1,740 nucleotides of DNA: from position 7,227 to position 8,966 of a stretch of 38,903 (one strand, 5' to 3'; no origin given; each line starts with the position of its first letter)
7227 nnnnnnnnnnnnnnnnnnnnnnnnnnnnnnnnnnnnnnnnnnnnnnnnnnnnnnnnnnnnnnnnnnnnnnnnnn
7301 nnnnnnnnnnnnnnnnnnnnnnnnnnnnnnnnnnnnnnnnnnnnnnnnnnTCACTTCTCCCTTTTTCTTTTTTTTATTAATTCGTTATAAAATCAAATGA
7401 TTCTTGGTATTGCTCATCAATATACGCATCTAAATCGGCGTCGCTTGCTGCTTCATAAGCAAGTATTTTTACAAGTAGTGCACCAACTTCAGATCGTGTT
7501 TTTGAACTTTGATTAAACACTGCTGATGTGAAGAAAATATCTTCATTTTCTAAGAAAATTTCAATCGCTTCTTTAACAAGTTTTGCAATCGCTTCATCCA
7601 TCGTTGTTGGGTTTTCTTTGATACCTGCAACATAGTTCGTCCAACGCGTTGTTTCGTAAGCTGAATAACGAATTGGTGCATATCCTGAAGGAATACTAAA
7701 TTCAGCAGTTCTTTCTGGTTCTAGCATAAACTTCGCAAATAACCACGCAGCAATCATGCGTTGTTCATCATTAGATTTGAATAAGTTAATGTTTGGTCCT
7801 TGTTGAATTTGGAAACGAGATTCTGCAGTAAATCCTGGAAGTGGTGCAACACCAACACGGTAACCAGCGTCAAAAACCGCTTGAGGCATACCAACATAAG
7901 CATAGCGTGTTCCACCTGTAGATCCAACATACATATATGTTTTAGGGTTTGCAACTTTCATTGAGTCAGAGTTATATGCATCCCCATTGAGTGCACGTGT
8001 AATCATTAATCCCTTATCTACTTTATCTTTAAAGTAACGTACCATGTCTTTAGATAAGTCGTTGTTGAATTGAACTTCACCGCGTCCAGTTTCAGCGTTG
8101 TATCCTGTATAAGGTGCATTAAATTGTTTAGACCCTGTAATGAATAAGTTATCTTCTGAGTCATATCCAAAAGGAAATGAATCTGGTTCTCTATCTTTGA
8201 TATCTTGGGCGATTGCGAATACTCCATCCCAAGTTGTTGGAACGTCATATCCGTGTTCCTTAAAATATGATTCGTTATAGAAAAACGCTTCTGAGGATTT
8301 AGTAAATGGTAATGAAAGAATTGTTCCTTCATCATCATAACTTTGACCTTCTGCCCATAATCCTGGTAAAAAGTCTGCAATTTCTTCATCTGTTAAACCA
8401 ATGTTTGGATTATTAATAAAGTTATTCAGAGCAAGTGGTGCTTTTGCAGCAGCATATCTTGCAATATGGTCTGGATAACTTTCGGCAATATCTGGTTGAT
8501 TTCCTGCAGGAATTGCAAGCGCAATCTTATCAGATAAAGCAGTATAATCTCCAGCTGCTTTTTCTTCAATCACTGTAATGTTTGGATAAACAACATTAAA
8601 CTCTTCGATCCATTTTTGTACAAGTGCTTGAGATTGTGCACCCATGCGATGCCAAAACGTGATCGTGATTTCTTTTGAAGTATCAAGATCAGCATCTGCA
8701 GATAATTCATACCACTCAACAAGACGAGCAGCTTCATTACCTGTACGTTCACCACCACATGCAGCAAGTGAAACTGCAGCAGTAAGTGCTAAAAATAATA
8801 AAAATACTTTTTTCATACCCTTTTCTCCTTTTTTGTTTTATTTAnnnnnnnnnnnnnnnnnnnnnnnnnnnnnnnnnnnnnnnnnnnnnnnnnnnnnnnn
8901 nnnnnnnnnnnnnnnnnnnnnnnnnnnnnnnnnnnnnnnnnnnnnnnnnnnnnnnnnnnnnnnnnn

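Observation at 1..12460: Candidate surface capture / nuclease / ABC import / nanoRNase gene block (three consecutive minus-strand units)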

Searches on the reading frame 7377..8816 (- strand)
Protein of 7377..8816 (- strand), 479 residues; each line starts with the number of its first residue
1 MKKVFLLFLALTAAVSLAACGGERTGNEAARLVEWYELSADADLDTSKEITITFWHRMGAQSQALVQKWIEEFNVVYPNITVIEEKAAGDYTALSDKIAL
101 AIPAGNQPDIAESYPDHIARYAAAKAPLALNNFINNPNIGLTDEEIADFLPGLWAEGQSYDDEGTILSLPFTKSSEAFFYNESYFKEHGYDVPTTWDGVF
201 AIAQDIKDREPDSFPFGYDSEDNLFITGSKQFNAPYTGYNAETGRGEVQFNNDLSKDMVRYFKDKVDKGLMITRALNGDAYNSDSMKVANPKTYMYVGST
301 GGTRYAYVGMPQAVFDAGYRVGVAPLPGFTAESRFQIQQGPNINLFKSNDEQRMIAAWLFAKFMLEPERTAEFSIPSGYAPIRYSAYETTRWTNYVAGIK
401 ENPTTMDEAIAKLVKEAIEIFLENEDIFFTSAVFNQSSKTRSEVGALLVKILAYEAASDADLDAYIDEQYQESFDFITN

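Call 6: search_protein_families(library=pfam, proteins=[window:7377-8816:-], max_evalue=0.01)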
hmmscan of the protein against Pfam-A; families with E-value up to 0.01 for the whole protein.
window:7377-8816:- (479 aa): 1 family
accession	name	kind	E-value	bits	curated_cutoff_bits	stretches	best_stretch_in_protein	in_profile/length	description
PF13416.11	SBP_bac_8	-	7.8e-37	128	27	1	68-397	1-276/279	Bacterial extracellular solute-binding protein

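Call 7: search_protein_families(library=ncbifam, proteins=[window:7377-8816:-], max_evalue=0.01)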
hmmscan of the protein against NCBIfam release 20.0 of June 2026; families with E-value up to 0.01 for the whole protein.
window:7377-8816:- (479 aa): 5 families
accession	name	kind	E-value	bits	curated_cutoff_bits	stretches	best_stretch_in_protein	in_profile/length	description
NF008211.0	PRK10974.1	equivalog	2.9e-16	59.1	411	1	49-397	26-366/439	sn-glycerol-3-phosphate ABC transporter substrate-binding protein UgpB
TIGR03850.1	bind_CPR_0540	equivalog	5.7e-15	54.8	299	1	3-211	3-196/437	carbohydrate ABC transporter substrate-binding protein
TIGR03851.1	chitin_NgcE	equivalog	2.8e-09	36.4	399.65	1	13-221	3-206/450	N-acetylglucosamine/diacetylchitobiose ABC transporter substrate-binding protein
NF045826.1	lipo_P68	equivalog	8.5e-09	34.4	200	1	1-182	1-170/669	P68 family surface lipoprotein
NF050142.1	PG1828_fam_lipo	equivalog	3.2e-05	24.6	50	1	1-29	1-29/59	PG1828 family lipoprotein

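Call 15: search_solved_structures(query=window:7377-8816:-, max_evalue=0.01)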
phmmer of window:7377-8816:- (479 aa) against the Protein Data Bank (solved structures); distinct sequences matched with E-value up to 0.01: 51.
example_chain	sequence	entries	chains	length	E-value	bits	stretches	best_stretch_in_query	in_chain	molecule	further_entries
7c0y_A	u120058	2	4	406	1.1e-18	70.4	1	50-403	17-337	Sugar ABC transporter, periplasmic sugar-binding protein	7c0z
7c16_A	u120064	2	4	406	1.1e-18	70.3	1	50-403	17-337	Sugar ABC transporter, periplasmic sugar-binding protein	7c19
7c0x_A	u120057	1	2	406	1.2e-18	70.3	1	50-402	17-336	Sugar ABC transporter, periplasmic sugar-binding protein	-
7c0f_A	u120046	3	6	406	1.2e-18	70.2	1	50-403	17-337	Sugar ABC transporter, periplasmic sugar-binding protein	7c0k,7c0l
7c0v_A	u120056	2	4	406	1.4e-18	70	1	50-403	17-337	Sugar ABC transporter, periplasmic sugar-binding protein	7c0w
7c0u_A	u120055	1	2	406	3.2e-18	68.9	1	50-403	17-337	Sugar ABC transporter, periplasmic sugar-binding protein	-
7c0t_A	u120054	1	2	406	3.3e-18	68.8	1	50-403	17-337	Sugar ABC transporter, periplasmic sugar-binding protein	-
7c0o_A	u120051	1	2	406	4.1e-18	68.5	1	50-403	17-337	Sugar ABC transporter, periplasmic sugar-binding protein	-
7c0r_A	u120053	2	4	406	6.3e-18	67.9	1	50-403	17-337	Sugar ABC transporter, periplasmic sugar-binding protein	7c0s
7c14_A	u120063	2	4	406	8.6e-18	67.4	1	50-403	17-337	Sugar ABC transporter, periplasmic sugar-binding protein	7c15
9lff_A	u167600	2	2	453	1.4e-15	60.2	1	49-408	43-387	SN-glycerol-3-phophate ABC transporter, periplasmic SN-glycerol-3-phosphate-binding protei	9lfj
6x84_A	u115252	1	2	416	1.7e-13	53.3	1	50-395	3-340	sn-glycerol-3-phosphate-binding periplasmic protein UgpB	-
4aq4_A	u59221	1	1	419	2e-13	53.1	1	50-395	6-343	SN-GLYCEROL-3-PHOSPHATE-BINDING PERIPLASMIC PROTEIN UGPB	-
4g68_B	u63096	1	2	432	8.8e-12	47.6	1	45-311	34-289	ABC transporter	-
4g68_A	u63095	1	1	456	9.6e-12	47.5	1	45-311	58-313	ABC transporter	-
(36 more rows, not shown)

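Call 29: find_homologous_proteins(query=window:7377-8816:-, max_evalue=1e-10)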
Query window:7377-8816:- (479 aa): 178 proteins with E <= 1e-10 among 8000 candidates; the best 120 are listed.
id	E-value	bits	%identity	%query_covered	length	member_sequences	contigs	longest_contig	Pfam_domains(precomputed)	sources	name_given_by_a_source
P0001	0.0e+0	1011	93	100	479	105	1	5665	PF13416.12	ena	-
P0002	9.3e-286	966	89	98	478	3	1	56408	PF13416.12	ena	-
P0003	7.3e-278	940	86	100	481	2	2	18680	PF13416.12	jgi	jgi:multiple sugar transport system substrate-binding protein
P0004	4.9e-268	907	83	100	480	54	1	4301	PF13416.12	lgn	-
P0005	5.6e-249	845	78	97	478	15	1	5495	PF13416.12,PF01547.31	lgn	-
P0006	1.0e-245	834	77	100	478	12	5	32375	PF13416.12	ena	-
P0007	7.5e-245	831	76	100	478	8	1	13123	PF13416.12,PF01547.31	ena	-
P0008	7.9e-243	824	76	100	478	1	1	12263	PF13416.12,PF01547.31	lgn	-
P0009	8.7e-243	824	75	100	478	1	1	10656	PF13416.12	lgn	-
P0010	2.7e-241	819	75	100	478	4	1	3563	PF13416.12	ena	-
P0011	3.2e-239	812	76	100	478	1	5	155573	PF13416.12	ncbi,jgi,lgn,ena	jgi:multiple sugar transport system substrate-binding protein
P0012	1.6e-238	810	74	100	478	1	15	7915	PF13416.12,PF01547.31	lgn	-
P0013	1.6e-238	810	75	100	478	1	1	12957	PF13416.12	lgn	-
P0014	4.0e-238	809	74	100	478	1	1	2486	PF13416.12,PF01547.31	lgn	-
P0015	4.9e-238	808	75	100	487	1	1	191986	PF13416.12,PF01547.31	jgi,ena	jgi:multiple sugar transport system substrate-binding protein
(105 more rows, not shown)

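Call 31: find_related_loci(query=A1, collection=genome_contigs, flank=10000)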
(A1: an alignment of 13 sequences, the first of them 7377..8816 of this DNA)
Query A1 (479 aa) in genome_contigs; peptide patterns used: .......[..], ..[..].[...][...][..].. (x = any residue, [..] = any of these).
600 stretches matched a pattern (row limit reached: there are more); 592 encode a relative of the query (tblastn E <= 1e-3); the best 80 are kept; 79 distinct loci.
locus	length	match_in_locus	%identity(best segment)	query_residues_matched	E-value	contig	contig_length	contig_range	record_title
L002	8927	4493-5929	91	1-479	0e+0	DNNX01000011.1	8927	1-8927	MAG TPA_asm: Acholeplasmataceae bacterium isolate UBA8290 contig_7388, whole genome shotgun sequence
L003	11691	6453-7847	79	14-479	0e+0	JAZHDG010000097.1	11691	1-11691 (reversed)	MAG: Acholeplasmataceae bacterium isolate Bin16Zod NODE_721_length_11691_cov_20.713475, whole genome shotgun sequence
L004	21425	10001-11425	73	1-479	0e+0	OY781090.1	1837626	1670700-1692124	MAG: Acholeplasmataceae bacterium isolate ac846720-52a4-4ed8-8e7a-77cd78ec885f genome assembly, chromosome: 1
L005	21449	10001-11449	70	1-479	0e+0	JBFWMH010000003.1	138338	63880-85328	MAG: Acholeplasmataceae bacterium isolate CA_2019_NHSR_85 NODE_338_length_138338_cov_77.611377_NHSR, whole genome shotgu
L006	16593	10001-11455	65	1-479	0e+0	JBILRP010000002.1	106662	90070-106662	MAG: Bacilli bacterium isolate ME2018-06-14_3300042564_group8_bin342 Rohwer_bin1439_scaffold_94_c1, whole genome shotgun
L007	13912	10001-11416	69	4-479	0e+0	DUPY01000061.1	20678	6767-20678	MAG TPA_asm: Acholeplasma sp. isolate AS08sgBPME_359 316081_AS08, whole genome shotgun sequence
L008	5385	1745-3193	65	2-479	0e+0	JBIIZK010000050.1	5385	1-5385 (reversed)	MAG: Bacilli bacterium isolate ME2006-05-15D7_3300044846_group2_bin41 Rohwer_bin1437_scaffold_20586_c1, whole genome sho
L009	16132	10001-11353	68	29-479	0e+0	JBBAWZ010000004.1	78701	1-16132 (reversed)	MAG: Bacilli bacterium isolate EUL_362 ctg4-EUL_362, whole genome shotgun sequence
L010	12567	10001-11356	67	28-479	0e+0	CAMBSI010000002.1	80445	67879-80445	MAG: Staphylococcus epidermidis isolate GE-07nov19-22 genome assembly, contig: GE-07nov19-C116, whole genome shotgun seq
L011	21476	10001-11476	61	1-479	0e+0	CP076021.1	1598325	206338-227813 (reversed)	Mycoplasmatota bacterium strain zrk7 chromosome, complete genome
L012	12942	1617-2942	64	32-479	0e+0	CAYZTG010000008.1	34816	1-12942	MAG TPA_asm: uncultured Acholeplasmataceae bacterium isolate ERP125879_co1_77 genome assembly, contig: NODE_400_length_3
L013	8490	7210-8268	78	126-479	0e+0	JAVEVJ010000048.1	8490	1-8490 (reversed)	MAG: Acholeplasmataceae bacterium isolate BF4_119 NODE_27952_length_8490_cov_9.503169_Biofilm4, whole genome shotgun seq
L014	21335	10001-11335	57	27-475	1e-161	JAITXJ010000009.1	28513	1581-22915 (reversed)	MAG: Acholeplasmatales bacterium isolate Zx50_bin49 k119_88586, whole genome shotgun sequence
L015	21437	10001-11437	95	1-479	0e+0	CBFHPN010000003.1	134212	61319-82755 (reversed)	MAG: Acholeplasmataceae bacterium isolate AGTU_92_bin_15_permissive genome assembly, contig: AGTU_92_bin_15_permissive_c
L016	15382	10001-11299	47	31-478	1e-134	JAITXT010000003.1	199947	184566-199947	MAG: Acholeplasmatales bacterium isolate Zx50_bin71 k119_2706941, whole genome shotgun sequence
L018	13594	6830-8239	36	4-474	7e-90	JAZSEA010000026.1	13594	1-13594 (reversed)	MAG: Eubacteriales bacterium isolate T1900044594_TS20190060.MAGScoT_cleanbin_000007 SGB_645_k141_1269088, whole genome s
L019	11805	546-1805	39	49-473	1e-89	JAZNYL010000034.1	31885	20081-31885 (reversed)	MAG: Eubacteriales bacterium isolate T1900044776_TS20190242.MAGScoT_cleanbin_000008 SGB_2481_k141_279334, whole genome s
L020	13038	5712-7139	37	2-475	3e-89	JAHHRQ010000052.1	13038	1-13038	MAG: Oscillospiraceae bacterium isolate MAG034 MAG034_52, whole genome shotgun sequence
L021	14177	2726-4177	37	1-471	4e-89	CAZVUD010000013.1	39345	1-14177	MAG TPA_asm: uncultured Clostridium sp. isolate SRP313737_co1_45 genome assembly, contig: NODE_1629_length_39345_cov_6.3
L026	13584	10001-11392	35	2-475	2e-86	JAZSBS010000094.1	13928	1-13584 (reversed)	MAG: Acutalibacteraceae bacterium isolate T1900044926_TS20190392.MAGScoT_cleanbin_000021 SGB_3380_k141_1378382, whole ge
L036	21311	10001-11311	37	38-479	7e-85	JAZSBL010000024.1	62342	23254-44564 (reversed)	MAG: Eubacteriales bacterium isolate T1900044928_TS20190394.MAGScoT_cleanbin_000010 SGB_3396_k141_1622967, whole genome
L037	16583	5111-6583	35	1-471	6e-85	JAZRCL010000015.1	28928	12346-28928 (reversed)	MAG: Eubacteriales bacterium isolate T1900045514_YK20190208.MAGScoT_cleanbin_000020 SGB_7588_k141_587437, whole genome s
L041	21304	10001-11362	36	1-461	2e-84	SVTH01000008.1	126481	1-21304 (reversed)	MAG: Oscillospiraceae bacterium isolate SIG690 NODE_3196_length_126481_cov_4.606138, whole genome shotgun sequence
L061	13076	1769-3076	38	4-452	2e-82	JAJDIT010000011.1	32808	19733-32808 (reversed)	Acholeplasma sp. OttesenSCG-928-E16 AH-928-E16_NODE_11, whole genome shotgun sequence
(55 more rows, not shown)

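Call 36: search_protein_families(library=pfam, proteins=[L041:11431-12756:+, L041:12793-15825:+, L041:15891-17123:+, L041:17162-17884:-, L036:11348-12805:+, L036:12840-16184:+, L036:16341-17174:+, L036:17188-18312:+, L036:18352-19077:-], max_evalue=0.01)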
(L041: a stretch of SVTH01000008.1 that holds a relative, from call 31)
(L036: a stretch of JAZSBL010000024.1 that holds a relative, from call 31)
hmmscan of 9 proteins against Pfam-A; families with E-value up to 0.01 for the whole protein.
L041:11431-12756:+ (441 aa): 2 families
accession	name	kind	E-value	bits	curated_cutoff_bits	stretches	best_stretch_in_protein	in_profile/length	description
PF00565.23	SNase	-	9.8e-09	36.1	21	1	84-189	3-102/107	Staphylococcal nuclease homologue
PF01336.31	tRNA_anti-codon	-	0.0094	16.3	27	0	269-296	44-70/75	OB-fold nucleic acid binding domain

L041:12793-15825:+ (1010 aa): 6 families
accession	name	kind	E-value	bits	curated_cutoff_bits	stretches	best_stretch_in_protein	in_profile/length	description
PF01336.31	tRNA_anti-codon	-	1e-18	67.5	27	0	325-392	2-67/75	OB-fold nucleic acid binding domain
PF13437.12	HlyD_3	-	6.3e-06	27.3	22.2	0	695-732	60-97/106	HlyD family secretion protein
PF23577.1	LysM_RLK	-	0.0003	21.2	27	0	606-621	22-37/44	LysM domain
PF13567.11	DUF4131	-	0.00098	19.3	31.6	0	816-882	62-131/165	Domain of unknown function (DUF4131)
PF19386.4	DUF5961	-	0.0081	16.8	25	0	458-477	43-62/72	Family of unknown function (DUF5961)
PF19099.5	DUF5786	-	0.01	17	26.9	0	876-897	24-45/55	Family of unknown function (DUF5786)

L041:15891-17123:+ (410 aa): 3 families
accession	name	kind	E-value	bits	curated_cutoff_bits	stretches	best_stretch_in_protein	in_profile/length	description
PF22359.2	Big-like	-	3.1e-05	24.6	27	1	85-118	13-46/48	Bacterial Ig-like domain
PF02368.24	Big_2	-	0.00081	19.7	22.8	1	53-109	11-70/79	Bacterial Ig-like domain (group 2)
PF00545.25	Ribonuclease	-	0.00083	20.3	24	1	272-351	45-96/98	ribonuclease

L041:17162-17884:- (240 aa): 1 family
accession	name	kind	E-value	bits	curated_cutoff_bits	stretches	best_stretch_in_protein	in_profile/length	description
PF01975.23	SurE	-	7e-48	163.4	22.1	1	3-179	1-187/189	Survival protein SurE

L036:11348-12805:+ (485 aa): 4 families
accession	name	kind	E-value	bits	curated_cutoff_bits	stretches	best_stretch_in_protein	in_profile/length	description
PF00565.23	SNase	-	2.7e-10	41.1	21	1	112-218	2-102/107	Staphylococcal nuclease homologue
PF18942.5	DUF5689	-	8.6e-06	26.2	28.6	1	341-482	86-217/217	Family of unknown function (DUF5689)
PF01336.31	tRNA_anti-codon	-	0.00029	21.1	27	0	438-480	35-73/75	OB-fold nucleic acid binding domain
PF13742.12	tRNA_anti_2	-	0.0011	19.6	27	0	290-322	57-89/95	OB-fold nucleic acid binding domain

L036:12840-16184:+ (1114 aa): 4 families
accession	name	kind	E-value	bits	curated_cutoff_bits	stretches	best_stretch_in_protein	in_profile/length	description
PF20578.4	aBig_2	-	9.6e-12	45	27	1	404-481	7-88/89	Atrophied bacterial Ig domain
PF01336.31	tRNA_anti-codon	-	0.00048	20.4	27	0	198-268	6-75/75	OB-fold nucleic acid binding domain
PF13100.11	OstA_2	-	0.0007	19.7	21.2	0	902-942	60-100/158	OstA-like protein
PF19077.6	Big_13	-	0.0047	17.8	27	1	116-170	44-98/102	Bacterial Ig-like domain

L036:16341-17174:+ (277 aa): 1 family
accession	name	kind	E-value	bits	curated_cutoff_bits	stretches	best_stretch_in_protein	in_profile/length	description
PF01456.22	Mucin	-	0.0097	16.4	34.7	1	2-84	4-90/143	Mucin-like glycoprotein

L036:17188-18312:+ (374 aa): 1 family
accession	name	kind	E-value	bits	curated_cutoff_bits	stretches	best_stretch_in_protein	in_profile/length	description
PF00545.25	Ribonuclease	-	0.00086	20.2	24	1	223-304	43-96/98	ribonuclease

L036:18352-19077:- (241 aa): 1 family
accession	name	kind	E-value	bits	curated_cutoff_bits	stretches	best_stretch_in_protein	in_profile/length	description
PF01975.23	SurE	-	1.1e-50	172.4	22.1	1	5-181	1-187/189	Survival protein SurE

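Call 43: search_protein_families(library=pfam, proteins=[L018:2880-3701:+, L018:8276-9658:+, L018:9680-11353:+, L021:5800-8700:+, L026:5063-6160:+, L026:2414-4852:-, L019:5747-6643:+, L020:1013-1858:+, L018:11660-12319:+, L037:15121-16332:-], max_evalue=0.001)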
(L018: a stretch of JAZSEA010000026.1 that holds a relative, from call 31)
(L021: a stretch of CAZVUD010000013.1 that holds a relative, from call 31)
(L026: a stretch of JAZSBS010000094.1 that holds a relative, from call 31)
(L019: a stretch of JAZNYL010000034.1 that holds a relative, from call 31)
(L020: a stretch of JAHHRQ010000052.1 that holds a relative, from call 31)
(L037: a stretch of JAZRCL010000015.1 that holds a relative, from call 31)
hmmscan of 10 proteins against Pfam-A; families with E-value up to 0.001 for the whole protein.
L018:2880-3701:+ (273 aa): 1 family
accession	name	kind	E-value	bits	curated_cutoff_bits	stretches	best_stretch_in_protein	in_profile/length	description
PF06271.18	RDD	-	2.8e-11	44.3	24.1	1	26-235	2-136/137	RDD family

L018:8276-9658:+ (460 aa): 1 family
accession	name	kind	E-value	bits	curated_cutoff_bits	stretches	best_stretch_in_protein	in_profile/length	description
PF00565.23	SNase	-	3.4e-09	37.5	21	1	91-181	2-86/107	Staphylococcal nuclease homologue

L018:9680-11353:+ (557 aa): 0 families

L021:5800-8700:+ (966 aa): 2 families
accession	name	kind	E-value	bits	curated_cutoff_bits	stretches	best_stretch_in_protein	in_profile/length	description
PF01336.31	tRNA_anti-codon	-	9.7e-07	29.1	27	0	169-243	1-75/75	OB-fold nucleic acid binding domain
PF20578.4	aBig_2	-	4.1e-05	23.7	27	0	112-150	49-87/89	Atrophied bacterial Ig domain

L026:5063-6160:+ (365 aa): 2 families
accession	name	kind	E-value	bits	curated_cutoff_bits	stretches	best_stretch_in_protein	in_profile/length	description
PF00625.27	Guanylate_kin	-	1.5e-21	77.3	25.2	1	196-361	4-177/182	Guanylate kinase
PF06941.18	NT5C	-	6.4e-16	59.2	24.8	1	11-179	6-177/180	5' nucleotidase, deoxy (Pyrimidine), cytosolic type C protein (NT5C)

L026:2414-4852:- (812 aa): 2 families
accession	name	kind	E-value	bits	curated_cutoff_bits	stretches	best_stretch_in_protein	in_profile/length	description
PF00149.33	Metallophos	-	6.3e-10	40.2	21.5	1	364-581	7-190/191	Calcineurin-like phosphoesterase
PF02872.23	5_nucleotid_C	-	2.4e-07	31.4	23.6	1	695-742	45-87/158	5'-nucleotidase, C-terminal domain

L019:5747-6643:+ (298 aa): 0 families

L020:1013-1858:+ (281 aa): 1 family
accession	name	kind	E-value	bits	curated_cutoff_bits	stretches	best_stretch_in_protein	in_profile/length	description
PF02811.25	PHP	-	8.3e-13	49.4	26.4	1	6-83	1-81/164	PHP domain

L018:11660-12319:+ (219 aa): 2 families
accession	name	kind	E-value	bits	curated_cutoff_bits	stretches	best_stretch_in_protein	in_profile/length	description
PF13472.12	Lipase_GDSL_2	-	2.4e-14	54.7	32.9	1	24-203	1-174/178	GDSL-like Lipase/Acylhydrolase family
PF00657.28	Lipase_GDSL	-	1.2e-05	26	23.6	1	59-210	45-206/208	GDSL-like Lipase/Acylhydrolase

L037:15121-16332:- (403 aa): 2 families
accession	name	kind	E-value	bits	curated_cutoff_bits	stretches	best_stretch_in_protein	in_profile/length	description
PF01966.28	HD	-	4.7e-07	30.5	22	1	88-225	4-112/116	HD domain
PF13286.11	HD_assoc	-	3.8e-05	24.6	22.2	1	352-381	58-90/91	Phosphohydrolase-associated domain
